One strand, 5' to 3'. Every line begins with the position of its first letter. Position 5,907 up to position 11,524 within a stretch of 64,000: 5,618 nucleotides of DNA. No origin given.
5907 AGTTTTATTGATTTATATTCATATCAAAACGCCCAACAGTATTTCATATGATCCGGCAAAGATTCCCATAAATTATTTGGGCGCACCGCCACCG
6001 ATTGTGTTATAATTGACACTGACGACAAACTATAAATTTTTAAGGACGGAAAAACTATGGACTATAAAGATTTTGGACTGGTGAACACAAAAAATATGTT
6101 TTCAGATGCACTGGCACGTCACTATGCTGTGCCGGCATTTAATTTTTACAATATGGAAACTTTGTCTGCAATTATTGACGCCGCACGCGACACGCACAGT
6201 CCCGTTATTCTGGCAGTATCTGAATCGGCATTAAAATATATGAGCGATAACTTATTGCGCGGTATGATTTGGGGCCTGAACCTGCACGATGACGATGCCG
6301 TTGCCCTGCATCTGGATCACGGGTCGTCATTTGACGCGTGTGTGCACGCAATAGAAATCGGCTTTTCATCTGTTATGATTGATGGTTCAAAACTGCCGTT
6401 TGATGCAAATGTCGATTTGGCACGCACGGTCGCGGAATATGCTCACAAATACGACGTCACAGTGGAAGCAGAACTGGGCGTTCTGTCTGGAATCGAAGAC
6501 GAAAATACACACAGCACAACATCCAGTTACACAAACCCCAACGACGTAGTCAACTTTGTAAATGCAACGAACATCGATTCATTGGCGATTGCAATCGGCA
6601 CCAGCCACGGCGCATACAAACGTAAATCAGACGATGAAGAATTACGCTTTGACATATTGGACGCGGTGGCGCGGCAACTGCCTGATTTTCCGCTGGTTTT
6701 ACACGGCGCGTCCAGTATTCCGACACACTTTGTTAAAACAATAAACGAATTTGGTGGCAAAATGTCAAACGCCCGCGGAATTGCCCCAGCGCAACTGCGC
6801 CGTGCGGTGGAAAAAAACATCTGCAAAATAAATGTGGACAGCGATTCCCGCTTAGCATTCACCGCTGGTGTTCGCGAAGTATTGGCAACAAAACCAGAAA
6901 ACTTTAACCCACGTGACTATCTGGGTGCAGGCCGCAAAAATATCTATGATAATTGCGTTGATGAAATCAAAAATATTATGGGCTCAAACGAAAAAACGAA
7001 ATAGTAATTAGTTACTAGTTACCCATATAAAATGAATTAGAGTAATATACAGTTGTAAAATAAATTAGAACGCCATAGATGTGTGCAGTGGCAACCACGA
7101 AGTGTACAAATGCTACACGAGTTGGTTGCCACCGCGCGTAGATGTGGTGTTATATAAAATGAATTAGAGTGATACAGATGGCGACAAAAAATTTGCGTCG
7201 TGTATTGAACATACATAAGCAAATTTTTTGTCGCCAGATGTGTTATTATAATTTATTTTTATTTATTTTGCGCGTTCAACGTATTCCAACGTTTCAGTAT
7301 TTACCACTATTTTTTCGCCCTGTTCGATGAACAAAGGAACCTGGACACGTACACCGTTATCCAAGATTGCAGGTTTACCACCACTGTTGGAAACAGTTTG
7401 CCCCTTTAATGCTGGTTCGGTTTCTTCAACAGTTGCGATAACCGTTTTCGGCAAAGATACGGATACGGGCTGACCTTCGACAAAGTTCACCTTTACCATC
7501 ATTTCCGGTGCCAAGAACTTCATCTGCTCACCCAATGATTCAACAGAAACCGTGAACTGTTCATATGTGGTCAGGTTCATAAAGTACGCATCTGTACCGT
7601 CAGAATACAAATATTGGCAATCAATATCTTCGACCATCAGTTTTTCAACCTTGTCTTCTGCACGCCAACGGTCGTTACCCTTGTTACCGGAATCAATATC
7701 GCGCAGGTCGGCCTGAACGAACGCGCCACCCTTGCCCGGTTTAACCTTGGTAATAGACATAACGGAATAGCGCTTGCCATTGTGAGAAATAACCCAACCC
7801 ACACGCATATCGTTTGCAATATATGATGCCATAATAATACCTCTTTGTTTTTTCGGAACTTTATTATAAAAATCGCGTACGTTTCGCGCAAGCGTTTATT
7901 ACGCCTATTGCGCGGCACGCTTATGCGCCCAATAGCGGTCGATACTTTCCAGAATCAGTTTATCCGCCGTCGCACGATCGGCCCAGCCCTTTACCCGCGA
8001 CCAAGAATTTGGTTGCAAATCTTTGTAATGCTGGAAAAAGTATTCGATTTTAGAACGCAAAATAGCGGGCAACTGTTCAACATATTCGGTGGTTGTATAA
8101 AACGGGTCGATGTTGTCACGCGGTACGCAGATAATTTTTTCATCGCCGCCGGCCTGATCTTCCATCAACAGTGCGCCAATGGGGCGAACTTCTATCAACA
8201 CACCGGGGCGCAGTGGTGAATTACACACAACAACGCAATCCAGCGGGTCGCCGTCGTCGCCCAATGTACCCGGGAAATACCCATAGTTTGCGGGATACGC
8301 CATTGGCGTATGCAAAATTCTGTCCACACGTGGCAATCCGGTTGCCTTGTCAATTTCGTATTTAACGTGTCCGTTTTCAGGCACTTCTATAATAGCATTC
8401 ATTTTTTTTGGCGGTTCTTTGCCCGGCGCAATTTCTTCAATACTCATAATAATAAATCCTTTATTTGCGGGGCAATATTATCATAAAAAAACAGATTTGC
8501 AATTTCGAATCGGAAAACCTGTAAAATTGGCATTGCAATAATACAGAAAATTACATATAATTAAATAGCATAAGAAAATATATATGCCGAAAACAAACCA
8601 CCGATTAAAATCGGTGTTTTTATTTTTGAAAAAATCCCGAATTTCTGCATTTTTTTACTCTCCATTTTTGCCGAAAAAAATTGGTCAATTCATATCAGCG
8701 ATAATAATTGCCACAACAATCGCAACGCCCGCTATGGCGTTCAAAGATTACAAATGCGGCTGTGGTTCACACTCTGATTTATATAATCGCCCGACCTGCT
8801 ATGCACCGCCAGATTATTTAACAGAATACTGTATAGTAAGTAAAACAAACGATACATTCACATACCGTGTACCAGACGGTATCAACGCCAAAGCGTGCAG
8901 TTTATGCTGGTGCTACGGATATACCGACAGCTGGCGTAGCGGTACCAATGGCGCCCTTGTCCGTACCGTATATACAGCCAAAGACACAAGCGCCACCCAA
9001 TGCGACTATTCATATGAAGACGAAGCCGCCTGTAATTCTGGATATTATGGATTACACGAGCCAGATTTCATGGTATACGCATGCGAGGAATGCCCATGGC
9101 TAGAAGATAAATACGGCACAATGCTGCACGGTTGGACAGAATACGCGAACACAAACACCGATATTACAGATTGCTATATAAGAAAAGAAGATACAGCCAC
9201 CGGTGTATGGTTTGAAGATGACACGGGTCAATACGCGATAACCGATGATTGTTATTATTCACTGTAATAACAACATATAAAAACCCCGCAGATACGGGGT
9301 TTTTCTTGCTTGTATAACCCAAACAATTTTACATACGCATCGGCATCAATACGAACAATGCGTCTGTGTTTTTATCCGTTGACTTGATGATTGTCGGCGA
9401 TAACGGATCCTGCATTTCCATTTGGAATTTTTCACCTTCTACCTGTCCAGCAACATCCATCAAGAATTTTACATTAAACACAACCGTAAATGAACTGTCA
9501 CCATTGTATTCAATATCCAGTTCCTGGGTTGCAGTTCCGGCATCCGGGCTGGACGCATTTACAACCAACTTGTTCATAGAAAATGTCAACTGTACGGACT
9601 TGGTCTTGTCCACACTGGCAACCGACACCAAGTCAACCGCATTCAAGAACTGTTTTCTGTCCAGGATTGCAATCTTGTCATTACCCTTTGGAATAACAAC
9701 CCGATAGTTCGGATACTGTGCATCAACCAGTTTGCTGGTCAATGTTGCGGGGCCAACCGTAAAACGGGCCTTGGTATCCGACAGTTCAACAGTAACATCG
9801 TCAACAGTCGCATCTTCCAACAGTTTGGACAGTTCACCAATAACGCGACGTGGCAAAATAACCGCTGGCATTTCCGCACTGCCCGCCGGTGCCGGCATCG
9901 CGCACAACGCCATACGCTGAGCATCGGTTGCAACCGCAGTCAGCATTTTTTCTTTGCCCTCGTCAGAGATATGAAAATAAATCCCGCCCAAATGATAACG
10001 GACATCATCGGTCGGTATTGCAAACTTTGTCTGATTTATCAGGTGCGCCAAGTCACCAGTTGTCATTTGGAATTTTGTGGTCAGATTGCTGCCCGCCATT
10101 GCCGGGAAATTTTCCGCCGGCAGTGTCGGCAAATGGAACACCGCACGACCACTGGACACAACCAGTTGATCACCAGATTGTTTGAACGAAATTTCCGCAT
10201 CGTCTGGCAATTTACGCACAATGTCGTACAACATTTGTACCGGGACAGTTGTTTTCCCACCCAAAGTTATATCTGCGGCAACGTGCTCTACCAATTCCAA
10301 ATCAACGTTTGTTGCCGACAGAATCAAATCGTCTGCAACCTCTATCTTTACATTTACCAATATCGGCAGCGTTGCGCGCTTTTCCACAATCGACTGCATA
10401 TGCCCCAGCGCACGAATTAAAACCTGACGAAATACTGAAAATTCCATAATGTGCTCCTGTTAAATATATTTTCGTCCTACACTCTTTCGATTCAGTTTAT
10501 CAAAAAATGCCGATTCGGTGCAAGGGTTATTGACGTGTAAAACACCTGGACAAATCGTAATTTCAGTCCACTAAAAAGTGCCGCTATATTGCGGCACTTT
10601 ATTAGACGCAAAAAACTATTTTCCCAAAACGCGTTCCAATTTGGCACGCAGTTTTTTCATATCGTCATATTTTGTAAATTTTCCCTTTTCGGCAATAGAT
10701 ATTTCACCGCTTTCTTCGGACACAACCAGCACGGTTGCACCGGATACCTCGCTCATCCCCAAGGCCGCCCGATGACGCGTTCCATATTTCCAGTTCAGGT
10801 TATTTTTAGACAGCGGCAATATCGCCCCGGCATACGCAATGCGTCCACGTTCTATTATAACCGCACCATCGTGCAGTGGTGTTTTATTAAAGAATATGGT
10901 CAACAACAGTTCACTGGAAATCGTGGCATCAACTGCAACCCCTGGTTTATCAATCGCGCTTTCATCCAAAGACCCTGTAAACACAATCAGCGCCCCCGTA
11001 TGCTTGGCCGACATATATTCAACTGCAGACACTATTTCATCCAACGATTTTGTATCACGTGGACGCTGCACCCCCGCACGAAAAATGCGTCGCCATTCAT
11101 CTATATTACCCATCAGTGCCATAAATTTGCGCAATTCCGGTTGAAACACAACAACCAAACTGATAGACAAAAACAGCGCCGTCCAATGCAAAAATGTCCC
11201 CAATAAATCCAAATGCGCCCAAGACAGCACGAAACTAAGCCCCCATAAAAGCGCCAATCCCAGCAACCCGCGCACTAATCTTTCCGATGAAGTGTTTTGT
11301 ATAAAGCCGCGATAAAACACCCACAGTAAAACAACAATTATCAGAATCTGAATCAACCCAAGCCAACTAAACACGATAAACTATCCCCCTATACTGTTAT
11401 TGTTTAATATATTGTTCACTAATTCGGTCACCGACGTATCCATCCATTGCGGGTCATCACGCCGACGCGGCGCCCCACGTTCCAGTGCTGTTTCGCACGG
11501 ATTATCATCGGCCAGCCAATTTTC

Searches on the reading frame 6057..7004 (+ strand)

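Call 32: search_protein_families(library=pfam, proteins=[window:6057-7004:+], max_evalue=0.001)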
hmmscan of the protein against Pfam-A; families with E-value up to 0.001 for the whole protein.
window:6057-7004:+ (315 aa): 1 family
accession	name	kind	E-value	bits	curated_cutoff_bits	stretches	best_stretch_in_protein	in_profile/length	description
PF01116.26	F_bP_aldolase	-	3.3e-89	299.5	25.5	1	9-312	1-276/277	Fructose-bisphosphate aldolase class-II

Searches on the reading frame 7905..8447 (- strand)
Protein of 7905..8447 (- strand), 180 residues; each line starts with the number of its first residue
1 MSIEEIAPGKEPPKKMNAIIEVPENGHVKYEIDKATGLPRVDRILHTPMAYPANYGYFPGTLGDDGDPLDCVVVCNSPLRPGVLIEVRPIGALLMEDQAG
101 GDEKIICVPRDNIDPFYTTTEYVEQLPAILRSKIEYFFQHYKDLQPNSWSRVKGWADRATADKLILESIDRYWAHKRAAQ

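Call 32: search_protein_families(library=pfam, proteins=[window:7905-8447:-], max_evalue=0.001)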
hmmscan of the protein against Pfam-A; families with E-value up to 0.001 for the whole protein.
window:7905-8447:- (180 aa): 1 family
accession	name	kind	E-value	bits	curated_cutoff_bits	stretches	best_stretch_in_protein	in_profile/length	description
PF00719.24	Pyrophosphatase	-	2.2e-53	180.6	23.5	1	18-172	1-152/153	Inorganic pyrophosphatase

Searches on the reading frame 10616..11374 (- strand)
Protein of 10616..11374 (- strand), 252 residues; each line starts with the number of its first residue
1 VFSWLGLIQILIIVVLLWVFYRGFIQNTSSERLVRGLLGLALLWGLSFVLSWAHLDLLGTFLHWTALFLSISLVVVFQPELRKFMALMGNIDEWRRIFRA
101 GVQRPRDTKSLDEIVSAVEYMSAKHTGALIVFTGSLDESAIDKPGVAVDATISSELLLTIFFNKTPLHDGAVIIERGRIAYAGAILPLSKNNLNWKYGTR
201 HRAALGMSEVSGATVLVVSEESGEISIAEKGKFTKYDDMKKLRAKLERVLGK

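Call 32: search_protein_families(library=pfam, proteins=[window:10616-11374:-], max_evalue=0.001)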
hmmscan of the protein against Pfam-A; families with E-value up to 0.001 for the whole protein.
window:10616-11374:- (252 aa): 1 family
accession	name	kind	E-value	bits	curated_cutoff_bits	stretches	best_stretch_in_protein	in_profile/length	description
PF02457.21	DAC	-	6.5e-39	132.6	27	1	116-232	2-118/119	DisA bacterial checkpoint controller nucleotide-binding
